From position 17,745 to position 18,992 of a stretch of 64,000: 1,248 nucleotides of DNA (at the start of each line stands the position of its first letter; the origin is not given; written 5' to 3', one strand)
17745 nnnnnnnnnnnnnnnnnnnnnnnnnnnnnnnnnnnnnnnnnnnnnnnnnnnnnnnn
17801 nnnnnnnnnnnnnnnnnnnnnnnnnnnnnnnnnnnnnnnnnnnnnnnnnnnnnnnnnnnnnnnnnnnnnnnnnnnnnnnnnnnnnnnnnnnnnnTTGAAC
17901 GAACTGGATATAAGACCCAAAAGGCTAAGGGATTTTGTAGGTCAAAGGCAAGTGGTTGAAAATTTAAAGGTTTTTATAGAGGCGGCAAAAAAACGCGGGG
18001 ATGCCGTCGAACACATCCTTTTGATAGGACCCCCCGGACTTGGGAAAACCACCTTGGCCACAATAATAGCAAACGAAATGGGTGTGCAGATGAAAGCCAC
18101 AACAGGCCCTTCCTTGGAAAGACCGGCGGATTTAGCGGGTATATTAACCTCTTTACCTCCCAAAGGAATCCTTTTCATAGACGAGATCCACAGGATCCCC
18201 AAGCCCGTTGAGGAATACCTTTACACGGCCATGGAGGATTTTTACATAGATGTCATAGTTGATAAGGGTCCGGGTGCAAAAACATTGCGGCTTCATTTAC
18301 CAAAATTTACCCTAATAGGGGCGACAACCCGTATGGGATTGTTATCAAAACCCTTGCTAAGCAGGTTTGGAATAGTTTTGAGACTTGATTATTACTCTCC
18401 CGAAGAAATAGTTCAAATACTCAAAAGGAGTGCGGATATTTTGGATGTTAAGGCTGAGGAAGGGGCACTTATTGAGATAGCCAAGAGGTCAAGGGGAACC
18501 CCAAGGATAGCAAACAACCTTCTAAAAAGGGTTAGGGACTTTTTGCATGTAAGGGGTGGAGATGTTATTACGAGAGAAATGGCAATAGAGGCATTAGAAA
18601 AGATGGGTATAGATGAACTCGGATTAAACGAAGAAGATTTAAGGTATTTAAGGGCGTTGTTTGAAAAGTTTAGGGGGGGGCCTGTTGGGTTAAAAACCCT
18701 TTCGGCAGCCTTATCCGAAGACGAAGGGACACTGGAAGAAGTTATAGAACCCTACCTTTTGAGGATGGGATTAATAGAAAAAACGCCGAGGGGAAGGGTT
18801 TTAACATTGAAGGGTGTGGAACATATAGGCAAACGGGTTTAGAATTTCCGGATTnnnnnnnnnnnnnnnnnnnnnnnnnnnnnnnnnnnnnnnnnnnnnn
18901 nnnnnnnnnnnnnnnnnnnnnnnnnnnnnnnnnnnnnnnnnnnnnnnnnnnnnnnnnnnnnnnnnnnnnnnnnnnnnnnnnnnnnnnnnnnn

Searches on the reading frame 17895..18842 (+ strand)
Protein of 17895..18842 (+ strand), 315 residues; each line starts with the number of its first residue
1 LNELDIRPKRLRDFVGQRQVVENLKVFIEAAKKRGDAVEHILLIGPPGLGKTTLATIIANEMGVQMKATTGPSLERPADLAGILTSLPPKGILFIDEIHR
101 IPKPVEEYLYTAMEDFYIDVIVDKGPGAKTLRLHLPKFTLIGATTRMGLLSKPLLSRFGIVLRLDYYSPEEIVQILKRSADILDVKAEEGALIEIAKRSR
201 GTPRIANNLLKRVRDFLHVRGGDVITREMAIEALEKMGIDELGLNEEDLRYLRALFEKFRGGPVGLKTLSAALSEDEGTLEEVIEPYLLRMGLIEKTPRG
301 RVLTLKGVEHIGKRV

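Call 14: search_protein_families(library=pfam, proteins=[window:17895-18842:+], max_evalue=0.001)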
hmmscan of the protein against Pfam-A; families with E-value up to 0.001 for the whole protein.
window:17895-18842:+ (315 aa): 17 families
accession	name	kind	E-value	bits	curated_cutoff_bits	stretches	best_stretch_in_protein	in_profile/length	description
PF05496.18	RuvB_N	-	1.9e-73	245.9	27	1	6-164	1-159/159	Holliday junction DNA helicase RuvB P-loop domain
PF05491.19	RuvB_C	-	7.9e-28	96.7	24.7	1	241-311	1-71/72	RuvB C-terminal winged helix domain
PF17864.7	AAA_lid_4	-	3.5e-27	94.4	27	1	167-240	1-74/74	RuvB AAA lid domain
PF00004.35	AAA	-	2.2e-21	77.1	21.2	1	41-165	1-130/131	ATPase family associated with various cellular activities (AAA)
PF07728.20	AAA_5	-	2.5e-08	34.5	22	1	40-158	1-139/139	AAA domain (dynein-related subfamily)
PF01078.27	Mg_chelatase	-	3.8e-07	30.1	20.3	0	38-59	22-43/207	Magnesium chelatase, subunit ChlI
PF06068.19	TIP49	-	8.4e-07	28.9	23.8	1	13-67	25-79/347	TIP49 P-loop domain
PF13401.12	AAA_22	-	5.7e-05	23.9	27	0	40-62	7-29/130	AAA domain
PF13191.12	AAA_16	-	0.00011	23.2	32.6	1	14-63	2-49/167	AAA ATPase domain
PF00158.32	Sigma54_activat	-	0.00014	22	20.2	0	90-118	94-122/168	Sigma-54 interaction domain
PF13173.12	AAA_14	-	0.00015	22.2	27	1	41-121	5-94/129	AAA domain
PF00493.29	MCM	-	0.00022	20.9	23.3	0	89-120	121-152/224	MCM P-loop domain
PF20720.3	nSTAND3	-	0.00032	20.9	27.2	1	30-63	9-42/155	Novel STAND NTPase 3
PF07726.17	AAA_3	-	0.00044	20.6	27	0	40-82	1-43/131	ATPase family associated with various cellular activities (AAA)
PF13207.12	AAA_17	-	0.00048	20.9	27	0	44-66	1-23/136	AAA domain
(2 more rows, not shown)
